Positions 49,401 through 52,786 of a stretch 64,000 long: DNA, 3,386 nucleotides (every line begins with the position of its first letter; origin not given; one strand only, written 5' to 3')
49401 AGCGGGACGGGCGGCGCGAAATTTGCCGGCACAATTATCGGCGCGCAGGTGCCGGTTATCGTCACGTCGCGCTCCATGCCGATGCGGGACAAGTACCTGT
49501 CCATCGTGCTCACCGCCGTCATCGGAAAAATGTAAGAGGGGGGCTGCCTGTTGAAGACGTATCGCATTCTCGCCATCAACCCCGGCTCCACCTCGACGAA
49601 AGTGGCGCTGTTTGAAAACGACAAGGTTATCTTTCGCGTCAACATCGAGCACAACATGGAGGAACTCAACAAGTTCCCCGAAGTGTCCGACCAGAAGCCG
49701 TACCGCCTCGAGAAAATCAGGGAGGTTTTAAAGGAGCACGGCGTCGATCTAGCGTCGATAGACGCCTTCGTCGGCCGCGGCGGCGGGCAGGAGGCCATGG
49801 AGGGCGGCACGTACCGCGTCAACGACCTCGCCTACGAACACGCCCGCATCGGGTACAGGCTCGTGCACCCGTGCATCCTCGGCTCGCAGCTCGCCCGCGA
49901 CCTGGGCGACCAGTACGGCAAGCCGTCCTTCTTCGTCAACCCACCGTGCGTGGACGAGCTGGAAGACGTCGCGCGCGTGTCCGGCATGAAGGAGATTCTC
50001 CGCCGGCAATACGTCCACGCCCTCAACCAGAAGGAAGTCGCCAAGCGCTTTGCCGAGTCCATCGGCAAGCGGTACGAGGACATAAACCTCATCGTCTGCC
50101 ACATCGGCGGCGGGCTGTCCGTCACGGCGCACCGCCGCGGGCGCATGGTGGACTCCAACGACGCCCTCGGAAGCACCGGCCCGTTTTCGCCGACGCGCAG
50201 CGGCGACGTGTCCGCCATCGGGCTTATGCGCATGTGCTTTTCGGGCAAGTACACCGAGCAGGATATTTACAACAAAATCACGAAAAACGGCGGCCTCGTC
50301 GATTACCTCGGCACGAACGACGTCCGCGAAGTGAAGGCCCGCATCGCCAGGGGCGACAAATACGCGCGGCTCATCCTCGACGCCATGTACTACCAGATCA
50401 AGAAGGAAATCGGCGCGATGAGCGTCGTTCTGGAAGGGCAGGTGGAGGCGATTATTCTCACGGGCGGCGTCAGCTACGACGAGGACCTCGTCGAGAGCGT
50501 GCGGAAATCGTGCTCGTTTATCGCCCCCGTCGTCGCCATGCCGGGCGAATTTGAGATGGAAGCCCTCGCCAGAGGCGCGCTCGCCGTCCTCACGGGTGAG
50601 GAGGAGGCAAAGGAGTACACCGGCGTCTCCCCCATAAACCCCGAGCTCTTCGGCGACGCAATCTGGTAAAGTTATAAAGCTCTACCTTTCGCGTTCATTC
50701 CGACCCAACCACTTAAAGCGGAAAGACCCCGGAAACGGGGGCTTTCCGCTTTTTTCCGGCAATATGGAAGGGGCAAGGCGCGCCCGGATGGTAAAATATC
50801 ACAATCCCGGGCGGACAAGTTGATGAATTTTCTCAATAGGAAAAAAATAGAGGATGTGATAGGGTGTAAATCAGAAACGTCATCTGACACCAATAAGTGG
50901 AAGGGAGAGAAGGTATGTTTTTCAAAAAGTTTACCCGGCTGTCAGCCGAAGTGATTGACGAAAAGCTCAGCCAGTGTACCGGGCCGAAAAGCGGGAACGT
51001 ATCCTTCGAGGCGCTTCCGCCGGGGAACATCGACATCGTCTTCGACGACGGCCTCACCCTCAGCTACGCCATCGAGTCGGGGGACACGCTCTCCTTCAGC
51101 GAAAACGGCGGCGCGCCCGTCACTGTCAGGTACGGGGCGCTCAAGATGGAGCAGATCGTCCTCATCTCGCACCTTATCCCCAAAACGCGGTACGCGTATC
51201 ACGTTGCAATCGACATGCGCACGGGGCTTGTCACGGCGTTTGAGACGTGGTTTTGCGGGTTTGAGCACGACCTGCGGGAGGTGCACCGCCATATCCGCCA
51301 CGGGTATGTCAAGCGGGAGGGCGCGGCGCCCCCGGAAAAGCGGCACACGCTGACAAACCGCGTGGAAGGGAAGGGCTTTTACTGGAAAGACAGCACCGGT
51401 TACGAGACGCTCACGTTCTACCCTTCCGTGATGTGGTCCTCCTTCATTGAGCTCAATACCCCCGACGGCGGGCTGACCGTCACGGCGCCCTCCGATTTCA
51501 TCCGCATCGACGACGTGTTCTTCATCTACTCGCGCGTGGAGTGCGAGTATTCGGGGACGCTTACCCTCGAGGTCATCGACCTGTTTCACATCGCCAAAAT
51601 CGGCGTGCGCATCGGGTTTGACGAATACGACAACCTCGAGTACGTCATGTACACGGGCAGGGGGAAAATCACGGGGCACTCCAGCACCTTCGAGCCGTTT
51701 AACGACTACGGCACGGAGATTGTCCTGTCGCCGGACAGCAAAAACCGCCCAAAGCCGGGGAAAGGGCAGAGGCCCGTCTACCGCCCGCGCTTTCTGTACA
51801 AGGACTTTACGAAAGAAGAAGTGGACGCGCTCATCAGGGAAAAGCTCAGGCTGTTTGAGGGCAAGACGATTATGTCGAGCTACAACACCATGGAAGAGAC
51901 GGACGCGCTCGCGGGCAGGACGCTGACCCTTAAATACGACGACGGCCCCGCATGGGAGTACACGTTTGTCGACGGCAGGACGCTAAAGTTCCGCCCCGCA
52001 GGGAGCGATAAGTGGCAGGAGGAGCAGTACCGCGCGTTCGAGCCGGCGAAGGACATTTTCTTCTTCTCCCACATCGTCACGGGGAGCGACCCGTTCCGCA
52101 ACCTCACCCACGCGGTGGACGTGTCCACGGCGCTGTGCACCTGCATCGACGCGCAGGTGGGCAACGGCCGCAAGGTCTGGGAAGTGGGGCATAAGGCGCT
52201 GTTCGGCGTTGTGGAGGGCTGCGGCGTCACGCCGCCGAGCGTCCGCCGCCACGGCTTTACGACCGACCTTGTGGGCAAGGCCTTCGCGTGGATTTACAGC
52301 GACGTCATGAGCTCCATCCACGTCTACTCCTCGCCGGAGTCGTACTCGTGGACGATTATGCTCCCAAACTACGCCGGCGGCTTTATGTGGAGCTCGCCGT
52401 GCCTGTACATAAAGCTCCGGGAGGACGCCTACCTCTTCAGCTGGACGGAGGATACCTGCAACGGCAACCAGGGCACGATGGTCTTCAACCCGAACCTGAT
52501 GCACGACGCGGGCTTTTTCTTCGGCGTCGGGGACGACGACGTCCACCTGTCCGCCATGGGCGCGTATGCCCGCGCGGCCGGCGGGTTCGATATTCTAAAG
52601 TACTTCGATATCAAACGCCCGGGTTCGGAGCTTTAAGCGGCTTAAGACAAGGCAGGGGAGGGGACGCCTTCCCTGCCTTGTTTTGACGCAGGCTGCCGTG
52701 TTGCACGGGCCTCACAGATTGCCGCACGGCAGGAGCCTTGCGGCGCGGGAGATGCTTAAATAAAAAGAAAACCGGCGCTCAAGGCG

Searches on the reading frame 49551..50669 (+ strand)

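Call 43: search_protein_families(library=pfam, proteins=[window:49551-50669:+], max_evalue=0.00001)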
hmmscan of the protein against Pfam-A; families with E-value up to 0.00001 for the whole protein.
window:49551-50669:+ (372 aa): 2 families
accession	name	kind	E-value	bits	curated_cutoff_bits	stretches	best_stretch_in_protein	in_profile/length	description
PF00871.23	Acetate_kinase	-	1.5e-25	90.1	22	1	149-310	171-335/392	Acetokinase family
PF01869.26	BcrAD_BadFG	-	8.1e-06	26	31.5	0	250-320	177-243/271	BadF/BadG/BcrA/BcrD ATPase family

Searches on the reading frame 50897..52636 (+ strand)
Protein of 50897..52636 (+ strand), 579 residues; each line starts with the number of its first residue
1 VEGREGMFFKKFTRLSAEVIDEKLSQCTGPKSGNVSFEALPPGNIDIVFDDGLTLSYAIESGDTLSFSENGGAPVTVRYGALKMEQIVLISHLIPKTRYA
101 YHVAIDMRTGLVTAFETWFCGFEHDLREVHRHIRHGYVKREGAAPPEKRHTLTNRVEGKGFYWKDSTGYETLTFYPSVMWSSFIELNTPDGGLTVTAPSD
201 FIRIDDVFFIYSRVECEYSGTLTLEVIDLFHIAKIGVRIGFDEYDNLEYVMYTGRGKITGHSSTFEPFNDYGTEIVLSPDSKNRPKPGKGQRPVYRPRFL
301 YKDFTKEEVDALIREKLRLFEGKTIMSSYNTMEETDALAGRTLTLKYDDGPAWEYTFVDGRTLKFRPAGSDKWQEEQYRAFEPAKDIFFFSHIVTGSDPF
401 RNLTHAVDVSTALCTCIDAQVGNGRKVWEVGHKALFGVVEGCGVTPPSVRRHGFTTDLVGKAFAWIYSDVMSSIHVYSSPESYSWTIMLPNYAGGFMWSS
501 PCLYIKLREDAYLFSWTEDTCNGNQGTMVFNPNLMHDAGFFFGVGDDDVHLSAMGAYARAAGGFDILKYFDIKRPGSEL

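Call 43: search_protein_families(library=pfam, proteins=[window:50897-52636:+], max_evalue=0.00001)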
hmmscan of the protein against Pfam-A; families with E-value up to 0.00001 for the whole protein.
window:50897-52636:+ (579 aa): 2 families
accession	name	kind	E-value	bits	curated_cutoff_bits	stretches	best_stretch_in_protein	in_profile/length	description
PF10703.15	MoaF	-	1.7e-17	63.7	23.3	1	330-417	16-102/108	MoaF N-terminal domain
PF17409.8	MoaF_C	-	2.8e-12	46.8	22.1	1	454-557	3-106/113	MoaF C-terminal domain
